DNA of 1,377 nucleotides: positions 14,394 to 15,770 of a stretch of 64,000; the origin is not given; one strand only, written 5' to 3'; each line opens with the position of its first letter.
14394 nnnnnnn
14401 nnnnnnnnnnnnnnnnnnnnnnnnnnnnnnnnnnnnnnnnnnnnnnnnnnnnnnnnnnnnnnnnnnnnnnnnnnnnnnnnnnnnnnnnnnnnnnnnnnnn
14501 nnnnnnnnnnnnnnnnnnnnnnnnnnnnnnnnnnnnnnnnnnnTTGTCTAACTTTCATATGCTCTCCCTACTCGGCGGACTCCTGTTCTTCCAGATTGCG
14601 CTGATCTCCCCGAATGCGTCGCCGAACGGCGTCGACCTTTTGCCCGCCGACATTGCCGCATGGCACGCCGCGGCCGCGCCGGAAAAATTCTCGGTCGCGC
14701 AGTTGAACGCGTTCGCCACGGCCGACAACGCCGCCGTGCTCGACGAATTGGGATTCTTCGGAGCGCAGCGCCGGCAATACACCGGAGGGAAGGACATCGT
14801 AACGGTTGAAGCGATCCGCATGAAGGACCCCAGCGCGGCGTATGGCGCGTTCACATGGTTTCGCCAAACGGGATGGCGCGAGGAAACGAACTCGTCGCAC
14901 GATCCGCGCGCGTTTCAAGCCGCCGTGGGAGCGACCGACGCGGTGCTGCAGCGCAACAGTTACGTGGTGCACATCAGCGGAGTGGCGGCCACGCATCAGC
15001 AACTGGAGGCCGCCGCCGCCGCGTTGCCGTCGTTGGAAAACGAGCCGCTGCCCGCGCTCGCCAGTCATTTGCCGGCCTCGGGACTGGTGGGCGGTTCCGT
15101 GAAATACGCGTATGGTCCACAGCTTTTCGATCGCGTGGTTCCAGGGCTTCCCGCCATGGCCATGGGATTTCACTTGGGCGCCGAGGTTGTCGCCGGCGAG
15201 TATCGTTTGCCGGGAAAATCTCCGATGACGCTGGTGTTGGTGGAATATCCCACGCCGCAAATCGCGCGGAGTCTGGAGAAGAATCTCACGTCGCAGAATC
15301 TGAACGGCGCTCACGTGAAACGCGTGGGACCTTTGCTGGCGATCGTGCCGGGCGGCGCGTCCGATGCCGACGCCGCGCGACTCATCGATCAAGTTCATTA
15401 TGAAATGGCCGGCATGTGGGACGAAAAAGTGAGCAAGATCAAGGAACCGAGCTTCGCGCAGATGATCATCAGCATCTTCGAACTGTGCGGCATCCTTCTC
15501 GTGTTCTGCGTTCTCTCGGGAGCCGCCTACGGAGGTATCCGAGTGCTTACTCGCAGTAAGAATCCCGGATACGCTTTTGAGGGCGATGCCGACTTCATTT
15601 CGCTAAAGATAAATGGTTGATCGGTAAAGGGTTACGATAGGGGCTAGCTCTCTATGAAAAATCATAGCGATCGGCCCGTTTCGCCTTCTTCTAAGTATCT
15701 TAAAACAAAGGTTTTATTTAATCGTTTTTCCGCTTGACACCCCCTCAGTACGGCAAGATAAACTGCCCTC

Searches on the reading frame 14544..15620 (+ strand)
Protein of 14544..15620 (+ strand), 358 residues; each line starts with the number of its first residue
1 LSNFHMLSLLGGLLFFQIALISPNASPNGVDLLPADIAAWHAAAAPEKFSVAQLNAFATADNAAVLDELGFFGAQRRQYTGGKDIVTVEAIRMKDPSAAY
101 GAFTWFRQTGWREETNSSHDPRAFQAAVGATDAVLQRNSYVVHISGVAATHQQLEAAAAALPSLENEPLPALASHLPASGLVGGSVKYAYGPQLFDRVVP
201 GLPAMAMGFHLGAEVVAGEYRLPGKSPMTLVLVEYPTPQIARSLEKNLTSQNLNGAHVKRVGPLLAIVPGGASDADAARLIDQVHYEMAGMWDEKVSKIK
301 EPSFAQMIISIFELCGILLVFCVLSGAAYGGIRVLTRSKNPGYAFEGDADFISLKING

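Call 3: search_protein_families(library=pfam, proteins=[window:14544-15620:+], max_evalue=1)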
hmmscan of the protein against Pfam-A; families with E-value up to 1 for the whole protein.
window:14544-15620:+ (358 aa): 1 family
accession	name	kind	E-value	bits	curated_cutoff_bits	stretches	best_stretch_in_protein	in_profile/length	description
PF20244.3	DUF6599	-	1.7e-13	51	27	1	40-235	4-185/186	Family of unknown function (DUF6599)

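Call 4: search_protein_families(library=ncbifam, proteins=[window:14544-15620:+], max_evalue=1)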
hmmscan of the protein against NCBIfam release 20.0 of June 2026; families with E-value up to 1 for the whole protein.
window:14544-15620:+ (358 aa): 0 families

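Call 17: find_related_loci(query=window:14544-15617:+, collection=metagenome_contigs, flank=10000)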
Query window:14544-15617:+ (358 aa) in metagenome_contigs; peptide patterns used: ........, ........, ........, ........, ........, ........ (x = any residue, [..] = any of these).
134 stretches matched a pattern; 1 encode a relative of the query (tblastn E <= 1e-3); 1 distinct loci.
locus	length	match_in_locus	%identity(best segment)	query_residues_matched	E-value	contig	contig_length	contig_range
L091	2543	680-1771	64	6-358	2e-153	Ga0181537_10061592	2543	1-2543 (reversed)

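Call 43: search_protein_families(library=padloc, proteins=[window:14544-15620:+], max_evalue=1)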
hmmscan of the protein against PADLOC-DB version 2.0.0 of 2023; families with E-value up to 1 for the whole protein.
window:14544-15620:+ (358 aa): 0 families
